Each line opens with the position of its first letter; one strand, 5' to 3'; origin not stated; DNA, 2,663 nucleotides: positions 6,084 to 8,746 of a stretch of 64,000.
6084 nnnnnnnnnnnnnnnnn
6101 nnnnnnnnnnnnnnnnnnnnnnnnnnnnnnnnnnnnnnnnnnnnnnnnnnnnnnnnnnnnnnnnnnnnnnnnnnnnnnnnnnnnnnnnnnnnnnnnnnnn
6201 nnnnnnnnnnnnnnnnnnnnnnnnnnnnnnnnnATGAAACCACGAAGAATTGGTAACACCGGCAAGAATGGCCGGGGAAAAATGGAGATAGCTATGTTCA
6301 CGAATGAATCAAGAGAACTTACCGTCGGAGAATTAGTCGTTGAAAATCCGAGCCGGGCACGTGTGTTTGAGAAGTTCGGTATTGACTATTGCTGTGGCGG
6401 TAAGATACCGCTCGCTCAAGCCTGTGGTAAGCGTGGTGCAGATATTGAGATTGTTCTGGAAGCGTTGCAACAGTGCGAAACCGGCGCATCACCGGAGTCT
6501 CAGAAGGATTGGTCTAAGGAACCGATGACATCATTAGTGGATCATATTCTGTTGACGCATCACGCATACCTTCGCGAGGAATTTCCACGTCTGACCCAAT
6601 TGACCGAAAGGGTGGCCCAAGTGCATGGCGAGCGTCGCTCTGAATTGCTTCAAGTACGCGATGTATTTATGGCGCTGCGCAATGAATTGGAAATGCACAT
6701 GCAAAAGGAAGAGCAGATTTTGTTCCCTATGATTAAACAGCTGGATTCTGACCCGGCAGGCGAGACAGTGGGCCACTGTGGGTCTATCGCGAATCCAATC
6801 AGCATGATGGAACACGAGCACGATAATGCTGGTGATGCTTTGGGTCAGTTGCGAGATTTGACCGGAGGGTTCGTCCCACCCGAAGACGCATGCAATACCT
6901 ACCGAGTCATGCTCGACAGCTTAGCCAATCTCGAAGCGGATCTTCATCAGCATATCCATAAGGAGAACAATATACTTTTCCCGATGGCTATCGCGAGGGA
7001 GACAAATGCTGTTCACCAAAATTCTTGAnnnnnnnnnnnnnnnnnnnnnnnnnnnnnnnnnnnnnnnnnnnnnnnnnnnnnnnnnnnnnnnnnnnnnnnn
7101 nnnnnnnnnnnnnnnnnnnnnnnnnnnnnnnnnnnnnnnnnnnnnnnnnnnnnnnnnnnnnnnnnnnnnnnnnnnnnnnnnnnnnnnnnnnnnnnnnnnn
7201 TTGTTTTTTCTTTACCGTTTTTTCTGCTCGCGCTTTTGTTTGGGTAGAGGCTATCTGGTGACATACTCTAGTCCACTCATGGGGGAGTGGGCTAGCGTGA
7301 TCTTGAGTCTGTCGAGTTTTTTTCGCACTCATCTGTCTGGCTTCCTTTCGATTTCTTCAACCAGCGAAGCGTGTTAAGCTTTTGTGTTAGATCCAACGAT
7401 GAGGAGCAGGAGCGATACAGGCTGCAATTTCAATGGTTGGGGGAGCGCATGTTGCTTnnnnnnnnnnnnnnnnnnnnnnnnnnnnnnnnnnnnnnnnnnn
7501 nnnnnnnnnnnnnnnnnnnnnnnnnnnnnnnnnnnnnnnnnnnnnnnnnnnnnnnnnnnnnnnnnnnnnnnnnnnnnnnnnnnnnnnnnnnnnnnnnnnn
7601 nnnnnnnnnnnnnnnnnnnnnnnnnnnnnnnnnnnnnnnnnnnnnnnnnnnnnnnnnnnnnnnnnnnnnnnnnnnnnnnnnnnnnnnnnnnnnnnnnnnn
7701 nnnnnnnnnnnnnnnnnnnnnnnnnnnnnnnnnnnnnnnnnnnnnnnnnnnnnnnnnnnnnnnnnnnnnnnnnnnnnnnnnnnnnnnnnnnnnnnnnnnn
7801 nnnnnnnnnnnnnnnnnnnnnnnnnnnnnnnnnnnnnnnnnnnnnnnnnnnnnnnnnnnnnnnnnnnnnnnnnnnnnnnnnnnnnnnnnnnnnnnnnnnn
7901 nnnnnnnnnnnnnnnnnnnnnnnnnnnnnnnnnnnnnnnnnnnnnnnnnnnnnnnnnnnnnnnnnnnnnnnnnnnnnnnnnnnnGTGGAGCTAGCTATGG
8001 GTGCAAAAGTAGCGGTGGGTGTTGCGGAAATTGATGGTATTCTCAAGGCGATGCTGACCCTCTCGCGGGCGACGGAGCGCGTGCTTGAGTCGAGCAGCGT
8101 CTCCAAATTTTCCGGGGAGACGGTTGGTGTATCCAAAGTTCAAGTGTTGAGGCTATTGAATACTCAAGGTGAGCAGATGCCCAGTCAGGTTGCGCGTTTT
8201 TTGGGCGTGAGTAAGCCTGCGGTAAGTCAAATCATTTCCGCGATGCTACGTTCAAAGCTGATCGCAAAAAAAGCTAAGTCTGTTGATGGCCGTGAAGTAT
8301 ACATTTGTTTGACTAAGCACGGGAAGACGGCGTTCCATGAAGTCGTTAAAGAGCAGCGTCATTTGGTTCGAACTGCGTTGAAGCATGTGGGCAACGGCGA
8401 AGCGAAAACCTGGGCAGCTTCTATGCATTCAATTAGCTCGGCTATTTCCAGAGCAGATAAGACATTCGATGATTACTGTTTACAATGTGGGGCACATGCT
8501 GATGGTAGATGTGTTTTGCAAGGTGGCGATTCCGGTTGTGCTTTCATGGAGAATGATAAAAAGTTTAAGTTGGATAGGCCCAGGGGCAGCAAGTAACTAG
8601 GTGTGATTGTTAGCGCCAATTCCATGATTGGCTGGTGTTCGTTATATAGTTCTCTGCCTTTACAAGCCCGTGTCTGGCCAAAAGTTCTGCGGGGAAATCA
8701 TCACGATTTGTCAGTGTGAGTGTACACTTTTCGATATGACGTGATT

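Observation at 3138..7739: NO-stress module (Rrf2 - qNor - RIC) lies between tRNA-Leu(UAA) and a decayed direct copy of the tRNA's 3' two-thirds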

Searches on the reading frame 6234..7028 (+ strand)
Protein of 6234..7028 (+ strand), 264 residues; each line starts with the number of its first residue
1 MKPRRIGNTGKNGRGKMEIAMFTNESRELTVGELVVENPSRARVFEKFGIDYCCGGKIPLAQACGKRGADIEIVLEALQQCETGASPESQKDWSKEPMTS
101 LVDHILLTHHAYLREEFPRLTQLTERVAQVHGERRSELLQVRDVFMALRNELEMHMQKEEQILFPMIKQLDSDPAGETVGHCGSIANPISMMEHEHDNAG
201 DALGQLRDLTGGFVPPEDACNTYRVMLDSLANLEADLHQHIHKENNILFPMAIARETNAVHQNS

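Call 5: search_protein_families(library=pfam, proteins=[window:6234-7028:+])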
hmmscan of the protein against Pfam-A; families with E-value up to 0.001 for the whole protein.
window:6234-7028:+ (264 aa): 2 families
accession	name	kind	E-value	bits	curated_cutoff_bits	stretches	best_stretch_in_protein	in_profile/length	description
PF01814.28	Hemerythrin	-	3e-24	86.4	25.3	1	103-252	3-127/127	Hemerythrin HHE cation binding domain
PF04405.19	ScdA_N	-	4.2e-21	74.8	32.5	1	30-80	4-54/56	Domain of Unknown function (DUF542)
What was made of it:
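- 6234..7028 (+): RIC/YtfE-type di-iron Fe-S cluster repair protein. This is the maximal ORF; homologues are 234-241 aa, so the true start is probably about 25 codons downstream. Pfam ScdA_N plus Hemerythrin (call 5).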

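Call 63: search_protein_families(library=ncbifam, proteins=[window:6234-7025:+], max_evalue=0.01)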
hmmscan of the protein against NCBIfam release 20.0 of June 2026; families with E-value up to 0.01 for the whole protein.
window:6234-7025:+ (264 aa): 6 families
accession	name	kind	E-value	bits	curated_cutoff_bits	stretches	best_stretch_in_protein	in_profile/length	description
TIGR03652.1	FeS_repair_RIC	equivalog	9.4e-81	270.7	204.7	1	31-251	1-215/216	iron-sulfur cluster repair di-iron protein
NF008221.0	PRK10992.1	equivalog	4.5e-61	206.1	254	1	27-255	4-219/220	iron-sulfur cluster repair protein YtfE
NF009777.0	PRK13276.1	equivalog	3e-41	141.7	259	1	28-249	5-220/224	iron-sulfur cluster repair di-iron protein ScdA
NF041614.1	FeSrepair_DnrN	equivalog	4e-30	105.2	300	1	93-253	7-155/157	iron-sulfur cluster repair protein DnrN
NF053874.1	persist_PA2171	equivalog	1e-06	28.6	190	1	105-170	6-61/157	PA2171 family ribosome-binding persister protein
TIGR03980.1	prismane_assoc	subfamily_domain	0.00092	19.2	44.95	0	27-78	3-57/58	hybrid cluster protein-associated redox disulfide domain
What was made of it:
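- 6234..7028 (+): NCBIfam TIGR03652 FeS_repair_RIC, 270.7 bits against a cut-off of 204.7 (call 63).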

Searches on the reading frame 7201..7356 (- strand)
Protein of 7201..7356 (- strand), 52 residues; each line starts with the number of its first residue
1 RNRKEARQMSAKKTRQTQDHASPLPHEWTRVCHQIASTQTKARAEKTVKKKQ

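Call 31: search_protein_families(library=pfam, max_evalue=10, proteins=[window:7201-7356:-])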
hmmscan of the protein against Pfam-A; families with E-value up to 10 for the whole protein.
seq(52 aa): 2 families
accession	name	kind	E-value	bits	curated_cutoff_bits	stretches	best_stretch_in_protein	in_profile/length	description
PF18603.7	LAL_C2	-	0.13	13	29.4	1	18-48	36-66/78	L-amino acid ligase C-terminal domain 2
PF21941.2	SMEK_N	-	0.36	11.1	27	1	29-50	64-85/140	SMEK domain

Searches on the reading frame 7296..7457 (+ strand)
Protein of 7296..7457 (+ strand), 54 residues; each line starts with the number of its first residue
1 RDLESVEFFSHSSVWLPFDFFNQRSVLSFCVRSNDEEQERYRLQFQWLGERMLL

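Call 31: search_protein_families(library=pfam, max_evalue=10, proteins=[window:7296-7457:+])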
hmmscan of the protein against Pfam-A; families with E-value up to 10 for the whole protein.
seq(54 aa): 1 family
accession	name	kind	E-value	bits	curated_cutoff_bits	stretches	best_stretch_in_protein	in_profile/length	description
PF23887.1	Phage_Gene47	-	0.14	12.1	27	1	21-39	42-61/65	Phage L5 gene 47-like protein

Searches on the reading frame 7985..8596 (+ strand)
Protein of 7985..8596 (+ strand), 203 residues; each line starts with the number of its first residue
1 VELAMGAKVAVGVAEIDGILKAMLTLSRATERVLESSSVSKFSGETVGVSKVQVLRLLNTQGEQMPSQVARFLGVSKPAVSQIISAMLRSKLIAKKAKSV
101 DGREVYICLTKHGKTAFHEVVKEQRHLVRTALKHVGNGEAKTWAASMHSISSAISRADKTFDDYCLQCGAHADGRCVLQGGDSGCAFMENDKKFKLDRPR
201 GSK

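Call 5: search_protein_families(library=pfam, proteins=[window:7985-8596:+])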
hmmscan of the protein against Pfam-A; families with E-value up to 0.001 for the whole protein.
window:7985-8596:+ (203 aa): 3 families
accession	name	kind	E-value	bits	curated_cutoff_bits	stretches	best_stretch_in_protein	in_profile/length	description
PF01047.28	MarR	-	1.4e-07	31.7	24.6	1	52-105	6-59/59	MarR family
PF12802.13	MarR_2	-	2.1e-07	31.4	27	1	50-103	6-60/61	MarR family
PF13463.12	HTH_27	-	4.2e-05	24.2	22.2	1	50-113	4-68/68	Winged helix DNA-binding domain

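Call 63: search_protein_families(library=ncbifam, proteins=[window:7985-8593:+], max_evalue=0.01)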
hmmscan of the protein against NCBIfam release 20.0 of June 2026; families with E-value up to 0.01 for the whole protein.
window:7985-8593:+ (203 aa): 16 families
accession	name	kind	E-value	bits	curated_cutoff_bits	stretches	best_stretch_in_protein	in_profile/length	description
TIGR02337.1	HpaR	equivalog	4e-10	39.6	121.2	1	52-126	31-105/130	homoprotocatechuate degradation operon regulator HpaR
NF052438.1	TransRegRv0880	equivalog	1.1e-07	31.7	220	1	45-152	30-137/143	Rv0880 family HTH-type transcriptional regulator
NF050133.1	TransRegFabT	equivalog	4.6e-07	30.2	200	1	35-149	15-129/138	fatty acid biosynthesis transcriptional regulator FabT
NF038251.1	AdcR_fam_Zn_TF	equivalog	2.4e-06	27.8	175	1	15-124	5-110/143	zinc-dependent MarR family transcriptional regulator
NF053814.1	teico_TcaR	equivalog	1.6e-05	25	170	1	49-129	38-120/151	MarR family transcriptional regulator TcaR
NF033788.1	HTH_metalloreg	subfamily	0.00026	20.8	55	1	51-110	13-69/77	metalloregulator ArsR/SmtB family transcription factor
NF008273.0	PRK11050.1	equivalog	0.00027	20.6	153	1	57-137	48-121/156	manganese-binding transcriptional regulator MntR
TIGR01884.1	cas_HTH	subfamily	0.00033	20.1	60.2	1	45-98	138-191/202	CRISPR-associated CARF protein Csa3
NF053777.1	Saro0803TransReg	equivalog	0.0005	19.8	200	1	41-120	29-108/140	Saro_0803 family transcriptional regulator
NF045593.1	bilirub_TF_BilQ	equivalog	0.00056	19.6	125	1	65-150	46-131/135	bilirubin utilization transcriptional regulator BilQ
NF053755.1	MsvR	equivalog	0.00083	19.1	220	1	51-150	15-115/236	transcriptional factor MsvR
TIGR01889.1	Staph_reg_Sar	paralog_domain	0.0018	18.6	62.6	1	66-123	46-103/109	staphylococcal accessory regulator family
NF008122.0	PRK10870.1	equivalog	0.0036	17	157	1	65-140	73-148/176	transcriptional repressor MprA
NF002926.0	PRK03573.1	equivalog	0.004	17.1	120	1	59-138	42-121/144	transcriptional regulator SlyA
NF007030.0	PRK09496.1-1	equivalog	0.005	15.5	371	1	67-154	296-381/458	Trk system potassium transporter TrkA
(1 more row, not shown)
